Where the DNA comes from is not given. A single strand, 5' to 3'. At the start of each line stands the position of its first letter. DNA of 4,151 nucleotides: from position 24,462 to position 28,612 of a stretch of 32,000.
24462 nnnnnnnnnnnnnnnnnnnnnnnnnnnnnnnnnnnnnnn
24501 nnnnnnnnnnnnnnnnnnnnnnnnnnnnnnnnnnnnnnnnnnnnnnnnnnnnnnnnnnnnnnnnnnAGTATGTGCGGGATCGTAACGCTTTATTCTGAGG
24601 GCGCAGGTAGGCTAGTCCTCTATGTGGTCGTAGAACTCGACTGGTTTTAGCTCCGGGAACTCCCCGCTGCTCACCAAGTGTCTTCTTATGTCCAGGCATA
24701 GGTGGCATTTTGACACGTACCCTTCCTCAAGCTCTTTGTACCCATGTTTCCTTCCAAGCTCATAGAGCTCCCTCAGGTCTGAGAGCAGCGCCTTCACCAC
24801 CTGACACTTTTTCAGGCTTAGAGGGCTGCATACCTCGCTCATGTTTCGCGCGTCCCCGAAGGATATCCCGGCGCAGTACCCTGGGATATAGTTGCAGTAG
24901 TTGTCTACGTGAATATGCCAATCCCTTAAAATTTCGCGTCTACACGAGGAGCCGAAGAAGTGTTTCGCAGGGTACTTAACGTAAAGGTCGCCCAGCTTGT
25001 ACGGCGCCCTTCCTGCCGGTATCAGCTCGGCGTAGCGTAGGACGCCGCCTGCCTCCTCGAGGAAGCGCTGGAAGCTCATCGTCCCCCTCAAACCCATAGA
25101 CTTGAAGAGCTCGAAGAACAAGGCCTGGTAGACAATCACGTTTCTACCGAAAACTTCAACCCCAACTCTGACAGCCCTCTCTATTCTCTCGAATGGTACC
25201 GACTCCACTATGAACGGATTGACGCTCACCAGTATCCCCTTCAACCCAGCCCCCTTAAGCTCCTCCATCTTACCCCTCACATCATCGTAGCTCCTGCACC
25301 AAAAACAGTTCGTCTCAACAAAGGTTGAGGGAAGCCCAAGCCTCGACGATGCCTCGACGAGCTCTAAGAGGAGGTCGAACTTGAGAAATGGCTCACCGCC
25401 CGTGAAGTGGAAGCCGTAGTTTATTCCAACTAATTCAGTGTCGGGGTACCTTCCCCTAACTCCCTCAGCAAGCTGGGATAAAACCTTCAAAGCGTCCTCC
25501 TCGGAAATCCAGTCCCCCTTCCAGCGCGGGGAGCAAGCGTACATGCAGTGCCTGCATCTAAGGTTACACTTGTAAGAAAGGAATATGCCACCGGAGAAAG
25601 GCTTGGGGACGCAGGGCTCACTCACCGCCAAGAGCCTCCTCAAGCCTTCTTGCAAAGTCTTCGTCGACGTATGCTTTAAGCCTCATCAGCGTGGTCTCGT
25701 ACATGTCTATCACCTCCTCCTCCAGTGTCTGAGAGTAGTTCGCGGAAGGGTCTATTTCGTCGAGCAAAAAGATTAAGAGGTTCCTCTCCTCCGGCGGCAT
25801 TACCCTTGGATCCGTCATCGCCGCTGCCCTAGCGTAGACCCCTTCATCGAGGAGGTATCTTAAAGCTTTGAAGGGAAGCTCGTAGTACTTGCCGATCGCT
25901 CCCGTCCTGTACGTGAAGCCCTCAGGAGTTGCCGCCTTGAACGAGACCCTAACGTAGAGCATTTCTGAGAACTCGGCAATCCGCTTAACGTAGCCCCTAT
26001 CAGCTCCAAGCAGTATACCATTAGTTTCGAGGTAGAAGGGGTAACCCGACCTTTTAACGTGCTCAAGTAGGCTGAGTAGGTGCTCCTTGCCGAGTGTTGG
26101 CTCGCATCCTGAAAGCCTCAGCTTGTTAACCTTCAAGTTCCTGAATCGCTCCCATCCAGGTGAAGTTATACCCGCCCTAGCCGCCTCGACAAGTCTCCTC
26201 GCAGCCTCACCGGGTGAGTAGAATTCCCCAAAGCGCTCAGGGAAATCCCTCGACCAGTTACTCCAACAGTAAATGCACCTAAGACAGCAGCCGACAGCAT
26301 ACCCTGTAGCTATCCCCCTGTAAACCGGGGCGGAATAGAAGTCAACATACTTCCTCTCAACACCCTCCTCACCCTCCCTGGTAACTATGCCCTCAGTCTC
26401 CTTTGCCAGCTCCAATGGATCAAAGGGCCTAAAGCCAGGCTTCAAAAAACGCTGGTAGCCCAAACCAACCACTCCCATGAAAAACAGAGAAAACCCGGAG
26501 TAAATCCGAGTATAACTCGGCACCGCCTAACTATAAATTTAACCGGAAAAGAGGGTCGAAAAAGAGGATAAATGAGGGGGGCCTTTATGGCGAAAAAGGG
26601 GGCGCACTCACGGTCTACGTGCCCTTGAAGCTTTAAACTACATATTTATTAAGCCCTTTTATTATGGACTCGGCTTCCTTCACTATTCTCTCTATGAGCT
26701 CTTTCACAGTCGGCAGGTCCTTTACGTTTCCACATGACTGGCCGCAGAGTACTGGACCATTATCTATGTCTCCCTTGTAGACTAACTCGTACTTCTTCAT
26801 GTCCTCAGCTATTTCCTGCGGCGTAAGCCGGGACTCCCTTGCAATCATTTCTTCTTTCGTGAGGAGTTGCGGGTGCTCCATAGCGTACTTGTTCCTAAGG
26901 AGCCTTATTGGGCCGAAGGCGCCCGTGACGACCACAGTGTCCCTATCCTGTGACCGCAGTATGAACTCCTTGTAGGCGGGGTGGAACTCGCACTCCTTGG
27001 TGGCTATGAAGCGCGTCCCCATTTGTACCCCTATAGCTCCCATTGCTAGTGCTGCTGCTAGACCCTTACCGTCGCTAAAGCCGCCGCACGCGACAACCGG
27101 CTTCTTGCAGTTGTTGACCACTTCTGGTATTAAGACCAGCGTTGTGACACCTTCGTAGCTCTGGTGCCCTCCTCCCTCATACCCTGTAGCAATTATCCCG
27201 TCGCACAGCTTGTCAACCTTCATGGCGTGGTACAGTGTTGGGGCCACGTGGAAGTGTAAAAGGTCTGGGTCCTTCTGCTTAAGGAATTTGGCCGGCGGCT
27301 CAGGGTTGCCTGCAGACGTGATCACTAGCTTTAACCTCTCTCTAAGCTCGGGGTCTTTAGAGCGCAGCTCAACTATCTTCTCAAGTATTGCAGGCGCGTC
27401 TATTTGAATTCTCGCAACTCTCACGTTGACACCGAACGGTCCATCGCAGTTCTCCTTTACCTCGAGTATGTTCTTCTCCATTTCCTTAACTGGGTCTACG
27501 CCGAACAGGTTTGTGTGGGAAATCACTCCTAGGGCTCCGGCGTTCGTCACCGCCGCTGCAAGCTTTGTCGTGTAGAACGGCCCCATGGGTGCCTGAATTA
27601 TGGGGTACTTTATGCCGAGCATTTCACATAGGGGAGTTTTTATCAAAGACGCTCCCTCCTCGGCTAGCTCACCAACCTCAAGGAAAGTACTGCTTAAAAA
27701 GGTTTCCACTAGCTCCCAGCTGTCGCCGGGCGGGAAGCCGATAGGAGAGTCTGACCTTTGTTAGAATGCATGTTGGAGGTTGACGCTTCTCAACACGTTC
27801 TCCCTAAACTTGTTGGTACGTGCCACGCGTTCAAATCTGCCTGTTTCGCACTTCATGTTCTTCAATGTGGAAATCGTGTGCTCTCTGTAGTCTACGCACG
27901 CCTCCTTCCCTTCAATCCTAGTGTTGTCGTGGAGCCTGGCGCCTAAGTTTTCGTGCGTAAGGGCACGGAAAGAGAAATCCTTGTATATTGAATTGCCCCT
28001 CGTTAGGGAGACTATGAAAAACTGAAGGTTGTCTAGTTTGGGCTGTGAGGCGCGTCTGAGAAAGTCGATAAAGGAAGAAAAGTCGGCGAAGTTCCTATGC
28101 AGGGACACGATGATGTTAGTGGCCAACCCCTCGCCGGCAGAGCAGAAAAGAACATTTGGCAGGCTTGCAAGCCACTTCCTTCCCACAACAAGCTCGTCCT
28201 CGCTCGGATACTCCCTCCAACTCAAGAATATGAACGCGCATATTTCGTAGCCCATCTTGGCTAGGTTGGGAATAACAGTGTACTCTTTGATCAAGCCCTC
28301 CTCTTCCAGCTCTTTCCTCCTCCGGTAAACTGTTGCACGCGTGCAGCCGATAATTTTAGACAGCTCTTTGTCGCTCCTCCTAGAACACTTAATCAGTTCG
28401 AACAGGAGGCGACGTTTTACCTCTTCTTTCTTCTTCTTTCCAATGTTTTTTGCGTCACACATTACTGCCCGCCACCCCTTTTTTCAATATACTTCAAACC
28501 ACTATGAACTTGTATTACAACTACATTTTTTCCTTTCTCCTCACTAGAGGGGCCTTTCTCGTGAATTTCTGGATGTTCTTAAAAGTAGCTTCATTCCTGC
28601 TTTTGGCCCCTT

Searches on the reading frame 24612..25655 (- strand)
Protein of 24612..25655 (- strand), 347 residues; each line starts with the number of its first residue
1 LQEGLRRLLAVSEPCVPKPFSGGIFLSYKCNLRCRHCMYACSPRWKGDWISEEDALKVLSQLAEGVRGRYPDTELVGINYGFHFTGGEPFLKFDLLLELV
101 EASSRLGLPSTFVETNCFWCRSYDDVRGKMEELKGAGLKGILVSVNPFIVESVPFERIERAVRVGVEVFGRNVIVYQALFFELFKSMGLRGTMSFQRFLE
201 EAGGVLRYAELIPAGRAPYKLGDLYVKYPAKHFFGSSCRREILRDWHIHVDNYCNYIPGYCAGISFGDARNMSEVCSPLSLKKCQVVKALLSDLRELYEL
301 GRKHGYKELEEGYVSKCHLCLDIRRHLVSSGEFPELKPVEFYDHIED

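Call 30: search_protein_families(library=pfam, proteins=[window:24612-25655:-])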
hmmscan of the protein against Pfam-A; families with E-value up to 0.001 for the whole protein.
window:24612-25655:- (347 aa): 2 families
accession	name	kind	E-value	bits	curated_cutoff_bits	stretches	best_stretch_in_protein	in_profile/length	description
PF04055.27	Radical_SAM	-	3.1e-09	37.7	29.5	1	26-146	3-110/166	Radical SAM superfamily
PF13353.11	Fer4_12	-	0.00039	21.2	22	1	29-108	14-82/137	4Fe-4S single cluster domain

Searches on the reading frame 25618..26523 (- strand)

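Call 30: search_protein_families(library=pfam, proteins=[window:25618-26523:-])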
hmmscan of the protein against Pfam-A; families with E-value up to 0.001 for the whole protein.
window:25618-26523:- (301 aa): 1 family
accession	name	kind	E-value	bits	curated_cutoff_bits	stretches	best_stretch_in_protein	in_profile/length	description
PF04055.27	Radical_SAM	-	2.1e-11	44.7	29.5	1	77-230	5-142/166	Radical SAM superfamily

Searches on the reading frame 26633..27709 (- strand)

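Call 30: search_protein_families(library=pfam, proteins=[window:26633-27709:-])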
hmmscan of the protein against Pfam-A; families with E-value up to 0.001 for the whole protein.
window:26633-27709:- (358 aa): 3 families
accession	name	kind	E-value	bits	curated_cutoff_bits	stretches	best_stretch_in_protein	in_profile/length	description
PF03060.21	NMO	-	8.1e-56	190.2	28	1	25-345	2-331/331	Nitronate monooxygenase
PF00478.31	IMPDH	-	6e-08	32.5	25.6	0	23-114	23-83/345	IMP dehydrogenase / GMP reductase domain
PF01070.24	FMN_dh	-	7.4e-05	22.4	24.9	1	179-235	248-306/350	FMN-dependent dehydrogenase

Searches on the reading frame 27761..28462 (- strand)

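Call 31: search_protein_families(library=pfam, proteins=[window:27761-28462:-])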
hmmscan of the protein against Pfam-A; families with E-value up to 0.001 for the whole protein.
window:27761-28462:- (233 aa): 7 families
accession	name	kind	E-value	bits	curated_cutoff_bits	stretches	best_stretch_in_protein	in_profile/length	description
PF13412.12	HTH_24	-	3.3e-08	33.4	21.9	1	14-59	3-48/48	Winged helix-turn-helix DNA-binding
PF13404.12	HTH_AsnC-type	-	2.1e-05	24.7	27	1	17-53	6-42/42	AsnC-type helix-turn-helix domain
PF13545.12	HTH_Crp_2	-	7.6e-05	23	27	1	31-69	25-66/70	Crp-like helix-turn-helix domain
PF13384.12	HTH_23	-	0.00021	21.4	24.6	1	14-57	4-46/50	Homeodomain-like domain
PF25213.1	HVO_A0261_N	-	0.00022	21.5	35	1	16-60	12-56/86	HVO_A0261 N-terminal domain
PF13730.12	HTH_36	-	0.00048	20.3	25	0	32-58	29-55/55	Helix-turn-helix domain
PF13518.12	HTH_28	-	0.00064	20.2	25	0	16-57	2-41/52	Helix-turn-helix domain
